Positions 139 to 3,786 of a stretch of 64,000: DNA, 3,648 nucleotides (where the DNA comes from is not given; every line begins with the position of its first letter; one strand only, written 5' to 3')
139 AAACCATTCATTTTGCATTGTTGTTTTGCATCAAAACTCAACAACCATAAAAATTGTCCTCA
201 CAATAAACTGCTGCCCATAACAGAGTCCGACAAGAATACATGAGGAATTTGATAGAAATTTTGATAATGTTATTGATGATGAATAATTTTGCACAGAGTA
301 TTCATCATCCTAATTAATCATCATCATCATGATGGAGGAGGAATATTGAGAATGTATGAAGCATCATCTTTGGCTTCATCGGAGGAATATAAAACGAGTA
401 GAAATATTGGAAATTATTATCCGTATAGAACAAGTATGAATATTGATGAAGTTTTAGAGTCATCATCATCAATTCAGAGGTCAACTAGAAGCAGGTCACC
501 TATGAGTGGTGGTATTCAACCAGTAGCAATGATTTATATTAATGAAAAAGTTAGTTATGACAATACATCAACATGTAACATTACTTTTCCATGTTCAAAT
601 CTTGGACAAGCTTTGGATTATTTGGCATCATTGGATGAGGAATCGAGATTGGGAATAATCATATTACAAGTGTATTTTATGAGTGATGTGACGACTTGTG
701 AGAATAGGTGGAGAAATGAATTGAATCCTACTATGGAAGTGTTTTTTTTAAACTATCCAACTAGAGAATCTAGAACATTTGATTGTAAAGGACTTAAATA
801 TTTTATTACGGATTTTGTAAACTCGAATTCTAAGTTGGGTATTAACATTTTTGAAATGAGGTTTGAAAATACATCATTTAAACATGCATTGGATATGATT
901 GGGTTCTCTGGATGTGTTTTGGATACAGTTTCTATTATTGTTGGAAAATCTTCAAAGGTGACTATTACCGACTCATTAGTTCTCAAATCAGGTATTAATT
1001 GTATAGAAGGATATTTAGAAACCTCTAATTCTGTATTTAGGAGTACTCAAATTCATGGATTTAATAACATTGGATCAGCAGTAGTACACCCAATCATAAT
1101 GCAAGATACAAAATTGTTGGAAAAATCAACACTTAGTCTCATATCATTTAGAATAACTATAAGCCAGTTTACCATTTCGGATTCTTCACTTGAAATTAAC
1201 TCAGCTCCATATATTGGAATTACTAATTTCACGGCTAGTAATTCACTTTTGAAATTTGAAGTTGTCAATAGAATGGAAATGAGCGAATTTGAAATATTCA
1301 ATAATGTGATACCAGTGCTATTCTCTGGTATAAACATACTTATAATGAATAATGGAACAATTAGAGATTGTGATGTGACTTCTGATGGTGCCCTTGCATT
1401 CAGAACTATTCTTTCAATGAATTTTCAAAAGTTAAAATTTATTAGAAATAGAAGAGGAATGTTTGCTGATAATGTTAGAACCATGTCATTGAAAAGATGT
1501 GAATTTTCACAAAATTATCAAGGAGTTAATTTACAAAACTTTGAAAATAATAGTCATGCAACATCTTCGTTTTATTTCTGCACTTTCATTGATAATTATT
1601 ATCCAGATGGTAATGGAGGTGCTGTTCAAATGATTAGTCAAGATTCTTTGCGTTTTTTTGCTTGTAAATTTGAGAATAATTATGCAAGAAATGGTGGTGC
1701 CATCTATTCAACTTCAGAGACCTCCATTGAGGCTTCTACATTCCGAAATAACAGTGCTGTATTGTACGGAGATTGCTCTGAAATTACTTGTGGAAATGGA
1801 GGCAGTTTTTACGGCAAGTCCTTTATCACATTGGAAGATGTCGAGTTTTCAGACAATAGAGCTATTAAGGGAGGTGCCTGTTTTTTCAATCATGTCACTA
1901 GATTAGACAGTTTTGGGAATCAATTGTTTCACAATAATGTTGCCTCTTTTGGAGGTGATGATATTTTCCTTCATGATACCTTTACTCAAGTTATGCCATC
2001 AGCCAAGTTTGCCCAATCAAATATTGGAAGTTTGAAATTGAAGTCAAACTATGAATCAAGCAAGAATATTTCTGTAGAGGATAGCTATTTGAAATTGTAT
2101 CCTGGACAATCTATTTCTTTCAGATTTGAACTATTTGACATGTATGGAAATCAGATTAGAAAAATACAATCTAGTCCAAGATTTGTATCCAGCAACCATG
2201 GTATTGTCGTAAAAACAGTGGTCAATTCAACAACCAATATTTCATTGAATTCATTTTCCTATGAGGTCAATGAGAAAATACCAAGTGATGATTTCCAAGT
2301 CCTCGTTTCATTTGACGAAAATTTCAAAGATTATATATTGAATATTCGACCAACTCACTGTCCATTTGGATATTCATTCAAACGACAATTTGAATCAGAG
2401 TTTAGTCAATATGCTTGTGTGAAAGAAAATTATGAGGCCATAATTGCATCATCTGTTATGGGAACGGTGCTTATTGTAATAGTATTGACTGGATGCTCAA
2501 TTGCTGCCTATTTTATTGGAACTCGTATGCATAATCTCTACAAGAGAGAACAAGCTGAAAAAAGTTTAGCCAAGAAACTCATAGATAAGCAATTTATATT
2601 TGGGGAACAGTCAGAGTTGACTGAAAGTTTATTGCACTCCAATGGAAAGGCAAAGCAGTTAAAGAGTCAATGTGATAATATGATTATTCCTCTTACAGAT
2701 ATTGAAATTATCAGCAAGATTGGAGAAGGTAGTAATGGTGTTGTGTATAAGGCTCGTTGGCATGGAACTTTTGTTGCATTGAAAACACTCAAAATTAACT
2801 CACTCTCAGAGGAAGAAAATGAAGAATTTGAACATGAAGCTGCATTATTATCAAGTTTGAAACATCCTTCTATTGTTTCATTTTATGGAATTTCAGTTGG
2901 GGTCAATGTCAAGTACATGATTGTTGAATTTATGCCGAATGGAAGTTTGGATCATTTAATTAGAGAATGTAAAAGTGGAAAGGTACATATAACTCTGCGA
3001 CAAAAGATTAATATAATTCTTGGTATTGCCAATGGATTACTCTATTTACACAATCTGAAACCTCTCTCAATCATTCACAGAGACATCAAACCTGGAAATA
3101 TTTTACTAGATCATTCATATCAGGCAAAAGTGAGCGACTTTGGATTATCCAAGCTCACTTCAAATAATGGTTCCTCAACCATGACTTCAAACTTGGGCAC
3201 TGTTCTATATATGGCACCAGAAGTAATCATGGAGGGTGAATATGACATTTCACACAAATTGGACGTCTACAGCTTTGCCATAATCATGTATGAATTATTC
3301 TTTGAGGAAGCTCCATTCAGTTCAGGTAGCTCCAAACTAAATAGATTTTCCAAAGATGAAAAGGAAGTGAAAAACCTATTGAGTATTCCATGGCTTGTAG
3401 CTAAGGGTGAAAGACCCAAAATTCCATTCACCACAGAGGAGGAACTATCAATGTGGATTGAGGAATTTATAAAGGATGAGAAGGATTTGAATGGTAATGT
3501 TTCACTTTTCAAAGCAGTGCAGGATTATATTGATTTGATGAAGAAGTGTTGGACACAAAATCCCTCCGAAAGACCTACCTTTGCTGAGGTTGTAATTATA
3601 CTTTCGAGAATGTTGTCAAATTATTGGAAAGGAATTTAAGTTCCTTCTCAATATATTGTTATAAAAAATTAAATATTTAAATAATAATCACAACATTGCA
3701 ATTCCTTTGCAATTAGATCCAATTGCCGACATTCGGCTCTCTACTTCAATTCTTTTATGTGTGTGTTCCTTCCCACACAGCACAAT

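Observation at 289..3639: Receptor-type kinase whose ectodomain is built from Chlamydia-Pmp-like GGA[IV]/FxxN beta-helix repeats, but no signal peptide is visible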

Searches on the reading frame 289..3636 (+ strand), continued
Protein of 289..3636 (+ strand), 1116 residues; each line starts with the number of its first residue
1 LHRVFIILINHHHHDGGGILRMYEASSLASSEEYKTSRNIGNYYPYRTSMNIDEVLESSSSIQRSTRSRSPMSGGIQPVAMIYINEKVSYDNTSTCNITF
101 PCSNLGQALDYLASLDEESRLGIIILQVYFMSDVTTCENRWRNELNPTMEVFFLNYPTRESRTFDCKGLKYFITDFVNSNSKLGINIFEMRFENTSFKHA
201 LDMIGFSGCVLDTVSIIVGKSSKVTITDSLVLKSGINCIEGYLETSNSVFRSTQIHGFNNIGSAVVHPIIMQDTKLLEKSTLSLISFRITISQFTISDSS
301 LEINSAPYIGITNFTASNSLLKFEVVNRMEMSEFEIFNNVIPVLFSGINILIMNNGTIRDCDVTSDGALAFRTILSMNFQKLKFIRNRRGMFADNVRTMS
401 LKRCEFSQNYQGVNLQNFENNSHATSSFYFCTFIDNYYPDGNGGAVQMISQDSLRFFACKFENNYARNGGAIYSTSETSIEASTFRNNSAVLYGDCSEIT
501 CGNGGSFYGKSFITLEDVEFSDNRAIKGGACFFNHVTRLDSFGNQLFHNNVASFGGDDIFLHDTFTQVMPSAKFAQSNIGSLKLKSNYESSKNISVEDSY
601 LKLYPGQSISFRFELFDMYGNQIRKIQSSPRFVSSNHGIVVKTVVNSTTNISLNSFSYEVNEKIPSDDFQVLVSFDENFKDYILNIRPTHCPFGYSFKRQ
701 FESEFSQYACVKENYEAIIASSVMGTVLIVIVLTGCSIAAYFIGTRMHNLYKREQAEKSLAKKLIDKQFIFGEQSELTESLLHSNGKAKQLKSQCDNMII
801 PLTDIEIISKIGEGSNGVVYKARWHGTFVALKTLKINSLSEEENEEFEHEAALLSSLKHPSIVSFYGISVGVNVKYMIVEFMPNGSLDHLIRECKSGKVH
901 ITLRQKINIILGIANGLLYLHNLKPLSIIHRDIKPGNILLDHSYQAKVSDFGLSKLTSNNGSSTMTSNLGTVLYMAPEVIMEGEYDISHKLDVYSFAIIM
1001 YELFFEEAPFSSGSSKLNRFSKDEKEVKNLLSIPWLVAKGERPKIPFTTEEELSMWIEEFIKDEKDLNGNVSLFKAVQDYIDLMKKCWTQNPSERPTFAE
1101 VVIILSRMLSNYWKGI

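Call 58: list_cluster_members(proteins=[P0003, P0005, P0009, P0074, P0075, P0076, P0113, P0132])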
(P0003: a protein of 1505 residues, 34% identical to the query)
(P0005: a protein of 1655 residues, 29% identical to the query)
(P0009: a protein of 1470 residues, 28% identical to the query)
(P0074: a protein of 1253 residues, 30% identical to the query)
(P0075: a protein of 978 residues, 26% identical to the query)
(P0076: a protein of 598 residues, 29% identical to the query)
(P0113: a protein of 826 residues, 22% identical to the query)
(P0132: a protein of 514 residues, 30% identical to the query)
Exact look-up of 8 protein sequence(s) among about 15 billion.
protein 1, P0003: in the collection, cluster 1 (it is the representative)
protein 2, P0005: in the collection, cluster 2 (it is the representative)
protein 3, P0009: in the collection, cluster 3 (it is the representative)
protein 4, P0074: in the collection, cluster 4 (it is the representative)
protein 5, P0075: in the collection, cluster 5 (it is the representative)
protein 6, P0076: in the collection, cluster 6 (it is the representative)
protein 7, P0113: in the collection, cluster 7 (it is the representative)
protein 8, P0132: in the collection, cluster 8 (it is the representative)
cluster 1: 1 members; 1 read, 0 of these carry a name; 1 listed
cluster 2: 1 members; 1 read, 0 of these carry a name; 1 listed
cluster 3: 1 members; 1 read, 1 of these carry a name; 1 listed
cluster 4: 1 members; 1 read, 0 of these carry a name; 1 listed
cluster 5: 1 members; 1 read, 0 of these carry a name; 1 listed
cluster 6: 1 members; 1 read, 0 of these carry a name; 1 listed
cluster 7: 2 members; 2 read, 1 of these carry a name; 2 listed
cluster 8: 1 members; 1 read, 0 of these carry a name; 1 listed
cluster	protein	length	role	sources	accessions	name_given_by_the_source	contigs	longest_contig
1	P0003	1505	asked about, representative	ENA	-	-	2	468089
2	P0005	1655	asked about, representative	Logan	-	-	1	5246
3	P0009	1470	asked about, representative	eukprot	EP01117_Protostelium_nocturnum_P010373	TRINITY_DN3731_c0_g1_i1.p1 TRINITY_DN3731_c0_g1~~TRINITY_DN3731_c0_g1_i1.p1 ORF ...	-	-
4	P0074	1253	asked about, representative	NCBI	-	-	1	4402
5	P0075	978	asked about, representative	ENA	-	-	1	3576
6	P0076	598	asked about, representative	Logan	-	-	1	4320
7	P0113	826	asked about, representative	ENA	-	-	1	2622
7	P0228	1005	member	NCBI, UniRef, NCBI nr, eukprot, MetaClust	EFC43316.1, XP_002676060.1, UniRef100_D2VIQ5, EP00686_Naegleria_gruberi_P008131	predicted protein [Naegleria gruberi] | non-specific serine/threonine protein kinase n=1 Tax=Naegleria gruberi TaxID=5762 ... | uncharacterized protein NAEGRDRAFT_68759 [Naegleria gruberi]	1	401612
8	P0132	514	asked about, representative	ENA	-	-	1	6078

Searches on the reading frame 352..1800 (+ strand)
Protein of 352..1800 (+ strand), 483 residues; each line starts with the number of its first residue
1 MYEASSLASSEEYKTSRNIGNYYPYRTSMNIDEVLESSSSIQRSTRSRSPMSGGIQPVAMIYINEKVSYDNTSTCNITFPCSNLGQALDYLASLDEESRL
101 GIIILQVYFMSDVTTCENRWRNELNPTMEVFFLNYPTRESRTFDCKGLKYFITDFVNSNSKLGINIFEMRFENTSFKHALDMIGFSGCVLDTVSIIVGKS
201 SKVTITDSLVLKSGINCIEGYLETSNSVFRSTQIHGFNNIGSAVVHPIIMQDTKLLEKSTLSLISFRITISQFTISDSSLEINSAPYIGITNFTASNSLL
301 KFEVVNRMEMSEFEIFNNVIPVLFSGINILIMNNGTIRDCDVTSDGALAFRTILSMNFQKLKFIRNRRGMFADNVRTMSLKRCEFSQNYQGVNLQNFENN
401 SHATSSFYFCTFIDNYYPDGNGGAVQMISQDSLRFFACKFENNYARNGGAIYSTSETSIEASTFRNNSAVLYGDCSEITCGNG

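Call 62: find_related_loci(query=window:352-1800:+, collection=metagenome_contigs, flank=3000)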
Query window:352-1800:+ (483 aa) in metagenome_contigs; peptide patterns used: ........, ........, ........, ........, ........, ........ (x = any residue, [..] = any of these).
102 stretches matched a pattern, but none encodes a relative of the query by tblastn (E <= 1e-3).
